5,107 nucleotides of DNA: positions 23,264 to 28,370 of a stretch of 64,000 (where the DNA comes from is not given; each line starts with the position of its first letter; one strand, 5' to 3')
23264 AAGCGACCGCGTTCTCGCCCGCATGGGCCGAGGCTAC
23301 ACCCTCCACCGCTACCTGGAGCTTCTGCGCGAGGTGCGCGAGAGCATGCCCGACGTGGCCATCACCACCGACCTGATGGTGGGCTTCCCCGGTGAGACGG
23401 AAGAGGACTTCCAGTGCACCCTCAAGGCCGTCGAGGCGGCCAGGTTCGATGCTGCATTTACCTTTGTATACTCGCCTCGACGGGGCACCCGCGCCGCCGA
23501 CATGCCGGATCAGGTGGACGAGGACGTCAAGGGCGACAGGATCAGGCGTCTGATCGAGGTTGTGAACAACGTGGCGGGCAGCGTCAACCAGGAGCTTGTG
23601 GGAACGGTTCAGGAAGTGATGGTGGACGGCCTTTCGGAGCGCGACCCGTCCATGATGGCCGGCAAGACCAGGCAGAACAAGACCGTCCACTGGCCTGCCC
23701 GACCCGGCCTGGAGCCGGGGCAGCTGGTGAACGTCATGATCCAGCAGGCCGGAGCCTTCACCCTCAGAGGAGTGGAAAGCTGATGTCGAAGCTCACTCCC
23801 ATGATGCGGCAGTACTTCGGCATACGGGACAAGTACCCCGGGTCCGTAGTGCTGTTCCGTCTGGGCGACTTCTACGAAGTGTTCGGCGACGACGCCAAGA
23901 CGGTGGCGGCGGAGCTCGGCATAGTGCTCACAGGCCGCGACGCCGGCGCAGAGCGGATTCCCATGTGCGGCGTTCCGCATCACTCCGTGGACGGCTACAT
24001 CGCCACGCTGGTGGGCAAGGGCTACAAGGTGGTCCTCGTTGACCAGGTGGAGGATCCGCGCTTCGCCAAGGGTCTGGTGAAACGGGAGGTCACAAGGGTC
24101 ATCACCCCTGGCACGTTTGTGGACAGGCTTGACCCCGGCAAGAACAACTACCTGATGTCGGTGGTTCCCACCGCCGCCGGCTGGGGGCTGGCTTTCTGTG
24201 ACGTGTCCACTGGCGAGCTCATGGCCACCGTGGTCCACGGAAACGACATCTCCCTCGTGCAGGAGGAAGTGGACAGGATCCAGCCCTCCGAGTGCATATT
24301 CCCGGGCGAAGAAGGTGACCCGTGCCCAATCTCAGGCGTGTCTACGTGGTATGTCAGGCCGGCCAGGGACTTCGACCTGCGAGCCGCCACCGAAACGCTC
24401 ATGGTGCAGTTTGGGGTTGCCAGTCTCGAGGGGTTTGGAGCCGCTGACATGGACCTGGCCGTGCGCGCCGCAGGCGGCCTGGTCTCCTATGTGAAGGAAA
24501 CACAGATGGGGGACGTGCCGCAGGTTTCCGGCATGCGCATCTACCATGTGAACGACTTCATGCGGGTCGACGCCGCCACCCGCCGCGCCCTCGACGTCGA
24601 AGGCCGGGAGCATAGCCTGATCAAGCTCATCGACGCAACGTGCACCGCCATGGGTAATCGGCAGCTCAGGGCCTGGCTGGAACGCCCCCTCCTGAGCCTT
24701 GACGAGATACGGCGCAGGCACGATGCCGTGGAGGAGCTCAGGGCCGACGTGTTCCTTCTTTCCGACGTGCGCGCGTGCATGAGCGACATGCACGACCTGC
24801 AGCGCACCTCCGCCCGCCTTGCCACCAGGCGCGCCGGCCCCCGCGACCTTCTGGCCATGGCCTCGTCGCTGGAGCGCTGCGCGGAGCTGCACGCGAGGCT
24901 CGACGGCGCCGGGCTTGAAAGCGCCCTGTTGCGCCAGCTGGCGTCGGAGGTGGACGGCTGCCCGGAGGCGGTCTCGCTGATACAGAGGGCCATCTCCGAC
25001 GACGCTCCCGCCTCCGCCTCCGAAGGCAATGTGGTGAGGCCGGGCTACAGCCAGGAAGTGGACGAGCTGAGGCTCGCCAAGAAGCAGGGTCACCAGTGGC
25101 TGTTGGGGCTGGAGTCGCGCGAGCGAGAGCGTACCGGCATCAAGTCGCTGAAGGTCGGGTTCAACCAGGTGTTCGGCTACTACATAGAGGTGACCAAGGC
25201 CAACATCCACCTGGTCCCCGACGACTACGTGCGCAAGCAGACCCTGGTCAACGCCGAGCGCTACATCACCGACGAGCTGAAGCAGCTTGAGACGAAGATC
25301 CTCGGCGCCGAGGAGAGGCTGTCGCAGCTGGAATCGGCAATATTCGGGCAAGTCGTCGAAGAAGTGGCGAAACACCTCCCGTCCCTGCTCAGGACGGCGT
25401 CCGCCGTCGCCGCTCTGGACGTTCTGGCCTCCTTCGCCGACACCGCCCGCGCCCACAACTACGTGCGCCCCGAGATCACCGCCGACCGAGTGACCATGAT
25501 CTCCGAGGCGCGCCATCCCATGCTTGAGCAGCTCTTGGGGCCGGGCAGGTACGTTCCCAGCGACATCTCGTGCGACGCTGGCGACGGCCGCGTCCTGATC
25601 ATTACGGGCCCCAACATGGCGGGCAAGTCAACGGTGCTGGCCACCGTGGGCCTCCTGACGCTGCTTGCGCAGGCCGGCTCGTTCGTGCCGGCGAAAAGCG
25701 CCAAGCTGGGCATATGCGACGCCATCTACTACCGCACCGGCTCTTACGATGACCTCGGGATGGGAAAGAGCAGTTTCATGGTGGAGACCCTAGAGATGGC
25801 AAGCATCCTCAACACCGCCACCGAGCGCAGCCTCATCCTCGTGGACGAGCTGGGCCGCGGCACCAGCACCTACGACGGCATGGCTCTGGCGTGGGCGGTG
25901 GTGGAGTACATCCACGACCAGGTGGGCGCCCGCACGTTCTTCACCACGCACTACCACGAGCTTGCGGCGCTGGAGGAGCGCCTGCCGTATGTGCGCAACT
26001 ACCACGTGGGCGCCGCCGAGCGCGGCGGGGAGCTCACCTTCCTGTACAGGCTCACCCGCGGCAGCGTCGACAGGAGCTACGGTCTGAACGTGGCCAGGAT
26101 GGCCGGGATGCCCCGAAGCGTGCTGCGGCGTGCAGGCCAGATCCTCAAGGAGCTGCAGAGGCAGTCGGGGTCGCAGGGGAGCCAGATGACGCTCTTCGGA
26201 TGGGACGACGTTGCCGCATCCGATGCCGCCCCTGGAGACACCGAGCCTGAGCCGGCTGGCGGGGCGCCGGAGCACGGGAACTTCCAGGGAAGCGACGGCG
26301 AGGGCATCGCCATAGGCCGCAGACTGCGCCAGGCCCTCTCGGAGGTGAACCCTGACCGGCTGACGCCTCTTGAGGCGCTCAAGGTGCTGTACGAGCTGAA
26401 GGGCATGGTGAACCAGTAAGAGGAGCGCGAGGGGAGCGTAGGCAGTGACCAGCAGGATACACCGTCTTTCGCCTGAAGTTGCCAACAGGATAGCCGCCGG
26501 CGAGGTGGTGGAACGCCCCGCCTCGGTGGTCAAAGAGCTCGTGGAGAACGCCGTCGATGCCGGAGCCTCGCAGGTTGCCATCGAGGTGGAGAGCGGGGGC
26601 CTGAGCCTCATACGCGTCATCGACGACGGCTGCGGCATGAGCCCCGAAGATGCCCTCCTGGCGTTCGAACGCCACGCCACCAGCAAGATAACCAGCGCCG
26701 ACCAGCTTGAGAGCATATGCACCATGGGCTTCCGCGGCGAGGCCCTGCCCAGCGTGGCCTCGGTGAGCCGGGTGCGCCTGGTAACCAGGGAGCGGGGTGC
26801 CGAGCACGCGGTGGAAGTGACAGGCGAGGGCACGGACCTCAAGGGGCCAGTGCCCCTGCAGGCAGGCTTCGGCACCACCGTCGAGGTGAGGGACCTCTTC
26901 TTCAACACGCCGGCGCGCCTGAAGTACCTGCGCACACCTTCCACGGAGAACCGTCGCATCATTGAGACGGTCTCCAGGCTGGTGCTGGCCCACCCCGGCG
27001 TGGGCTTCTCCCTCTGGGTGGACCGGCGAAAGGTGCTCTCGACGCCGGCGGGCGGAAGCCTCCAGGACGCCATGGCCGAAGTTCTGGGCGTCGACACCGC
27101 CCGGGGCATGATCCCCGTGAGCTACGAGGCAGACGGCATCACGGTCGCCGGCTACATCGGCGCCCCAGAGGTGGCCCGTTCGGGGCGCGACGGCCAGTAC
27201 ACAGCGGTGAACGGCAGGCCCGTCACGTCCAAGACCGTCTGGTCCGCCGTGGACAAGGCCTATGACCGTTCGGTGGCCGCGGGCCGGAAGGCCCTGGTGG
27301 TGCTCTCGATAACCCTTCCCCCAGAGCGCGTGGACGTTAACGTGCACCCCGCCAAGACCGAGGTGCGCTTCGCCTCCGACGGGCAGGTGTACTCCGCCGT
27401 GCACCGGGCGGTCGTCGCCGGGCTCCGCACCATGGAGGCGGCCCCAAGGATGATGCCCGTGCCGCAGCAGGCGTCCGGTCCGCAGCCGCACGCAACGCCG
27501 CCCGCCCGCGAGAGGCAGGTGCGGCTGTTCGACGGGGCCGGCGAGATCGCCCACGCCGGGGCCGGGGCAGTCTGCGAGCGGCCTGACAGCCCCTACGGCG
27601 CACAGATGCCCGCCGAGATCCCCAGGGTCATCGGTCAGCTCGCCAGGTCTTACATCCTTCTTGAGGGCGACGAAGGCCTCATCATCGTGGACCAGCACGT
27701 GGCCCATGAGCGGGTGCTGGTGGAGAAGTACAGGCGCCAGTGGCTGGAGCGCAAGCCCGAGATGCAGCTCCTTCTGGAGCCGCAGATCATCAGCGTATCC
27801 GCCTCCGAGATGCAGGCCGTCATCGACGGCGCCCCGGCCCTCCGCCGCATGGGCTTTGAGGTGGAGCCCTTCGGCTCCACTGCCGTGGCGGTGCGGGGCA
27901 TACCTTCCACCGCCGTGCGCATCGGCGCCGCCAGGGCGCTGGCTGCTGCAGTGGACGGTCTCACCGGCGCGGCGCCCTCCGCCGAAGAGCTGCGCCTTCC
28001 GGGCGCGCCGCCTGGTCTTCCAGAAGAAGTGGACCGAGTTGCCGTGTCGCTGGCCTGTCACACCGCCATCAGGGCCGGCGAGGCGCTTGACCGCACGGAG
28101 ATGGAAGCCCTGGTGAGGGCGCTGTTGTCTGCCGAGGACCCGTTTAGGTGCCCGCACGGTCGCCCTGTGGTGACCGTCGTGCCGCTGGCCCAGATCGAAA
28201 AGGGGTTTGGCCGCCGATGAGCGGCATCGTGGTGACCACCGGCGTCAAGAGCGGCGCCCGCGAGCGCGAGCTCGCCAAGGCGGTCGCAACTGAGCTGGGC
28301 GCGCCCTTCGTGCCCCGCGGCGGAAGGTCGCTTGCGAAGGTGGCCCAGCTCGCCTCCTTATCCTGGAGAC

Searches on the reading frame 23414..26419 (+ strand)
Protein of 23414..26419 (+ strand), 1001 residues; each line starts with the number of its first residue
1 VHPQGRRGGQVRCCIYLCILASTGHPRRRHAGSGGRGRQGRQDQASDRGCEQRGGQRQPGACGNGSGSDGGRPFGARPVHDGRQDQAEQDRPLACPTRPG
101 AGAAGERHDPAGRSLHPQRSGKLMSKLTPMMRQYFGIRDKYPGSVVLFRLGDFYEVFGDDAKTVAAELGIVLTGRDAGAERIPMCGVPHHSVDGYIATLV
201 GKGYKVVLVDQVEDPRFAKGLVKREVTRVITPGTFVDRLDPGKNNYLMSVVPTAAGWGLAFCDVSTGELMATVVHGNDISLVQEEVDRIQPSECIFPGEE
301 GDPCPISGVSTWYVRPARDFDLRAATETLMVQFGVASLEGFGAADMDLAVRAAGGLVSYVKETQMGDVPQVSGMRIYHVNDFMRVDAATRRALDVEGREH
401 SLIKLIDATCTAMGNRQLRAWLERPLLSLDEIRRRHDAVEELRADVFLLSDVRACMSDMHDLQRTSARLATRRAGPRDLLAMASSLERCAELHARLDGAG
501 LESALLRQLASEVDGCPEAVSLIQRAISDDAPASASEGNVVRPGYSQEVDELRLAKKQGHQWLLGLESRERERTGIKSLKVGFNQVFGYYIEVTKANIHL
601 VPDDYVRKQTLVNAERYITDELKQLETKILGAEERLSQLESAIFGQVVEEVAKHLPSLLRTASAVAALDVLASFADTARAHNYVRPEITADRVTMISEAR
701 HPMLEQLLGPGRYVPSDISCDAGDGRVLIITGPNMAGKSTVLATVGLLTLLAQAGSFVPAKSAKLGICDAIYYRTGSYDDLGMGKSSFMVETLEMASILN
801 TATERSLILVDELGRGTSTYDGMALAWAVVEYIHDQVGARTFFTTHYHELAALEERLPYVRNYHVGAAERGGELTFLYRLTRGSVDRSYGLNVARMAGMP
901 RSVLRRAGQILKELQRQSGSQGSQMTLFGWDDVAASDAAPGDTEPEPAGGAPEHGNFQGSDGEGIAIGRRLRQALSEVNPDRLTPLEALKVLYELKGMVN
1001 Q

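Call 38: search_protein_families(library=pfam, proteins=[window:23414-26419:+], max_evalue=0.00001)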
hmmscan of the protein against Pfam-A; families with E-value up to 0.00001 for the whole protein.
window:23414-26419:+ (1001 aa): 5 families
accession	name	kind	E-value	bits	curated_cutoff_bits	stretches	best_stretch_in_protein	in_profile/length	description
PF00488.27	MutS_V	-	1.1e-74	251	30.2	1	728-915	1-188/188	MutS domain V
PF05192.23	MutS_III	-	5.1e-44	151.4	34.1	1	388-675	1-194/194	MutS domain III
PF01624.25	MutS_I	-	6.2e-41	139.6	20.6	1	128-237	1-111/113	MutS domain I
PF05190.23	MutS_IV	-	6.4e-30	103.7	22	1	544-635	1-92/92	MutS family domain IV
PF05188.22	MutS_II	-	1e-20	75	25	1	245-370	1-131/133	MutS domain II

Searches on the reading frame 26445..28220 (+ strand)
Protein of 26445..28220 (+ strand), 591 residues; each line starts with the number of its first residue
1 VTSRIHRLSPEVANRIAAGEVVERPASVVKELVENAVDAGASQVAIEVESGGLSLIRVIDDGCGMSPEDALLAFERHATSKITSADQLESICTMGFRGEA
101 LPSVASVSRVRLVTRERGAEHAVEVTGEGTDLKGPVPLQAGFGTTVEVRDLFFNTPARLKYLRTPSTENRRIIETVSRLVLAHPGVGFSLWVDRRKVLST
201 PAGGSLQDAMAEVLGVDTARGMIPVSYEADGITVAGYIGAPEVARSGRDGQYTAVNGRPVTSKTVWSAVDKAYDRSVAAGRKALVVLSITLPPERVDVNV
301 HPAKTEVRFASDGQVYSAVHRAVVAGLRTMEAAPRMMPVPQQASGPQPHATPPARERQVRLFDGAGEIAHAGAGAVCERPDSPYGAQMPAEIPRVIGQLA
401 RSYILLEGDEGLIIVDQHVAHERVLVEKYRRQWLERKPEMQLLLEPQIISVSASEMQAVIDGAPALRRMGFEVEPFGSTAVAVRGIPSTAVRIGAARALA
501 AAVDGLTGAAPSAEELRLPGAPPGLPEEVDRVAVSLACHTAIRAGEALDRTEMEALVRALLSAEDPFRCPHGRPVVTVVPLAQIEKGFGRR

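Call 38: search_protein_families(library=pfam, proteins=[window:26445-28220:+], max_evalue=0.00001)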
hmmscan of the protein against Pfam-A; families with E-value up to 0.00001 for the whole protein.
window:26445-28220:+ (591 aa): 4 families
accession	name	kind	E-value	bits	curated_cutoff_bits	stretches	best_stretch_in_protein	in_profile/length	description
PF01119.25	DNA_mis_repair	-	9.2e-34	116.1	26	1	211-324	2-115/119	DNA mismatch repair protein, C-terminal domain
PF08676.16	MutL_C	-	2.2e-28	99.2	25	1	396-548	1-142/142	MutL C terminal dimerisation domain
PF13589.12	HATPase_c_3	-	4.6e-11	43.3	25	1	26-123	4-101/137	Histidine kinase-, DNA gyrase B-, and HSP90-like ATPase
PF02518.31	HATPase_c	-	2.2e-08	34.9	26.4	1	23-79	4-63/111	Histidine kinase-, DNA gyrase B-, and HSP90-like ATPase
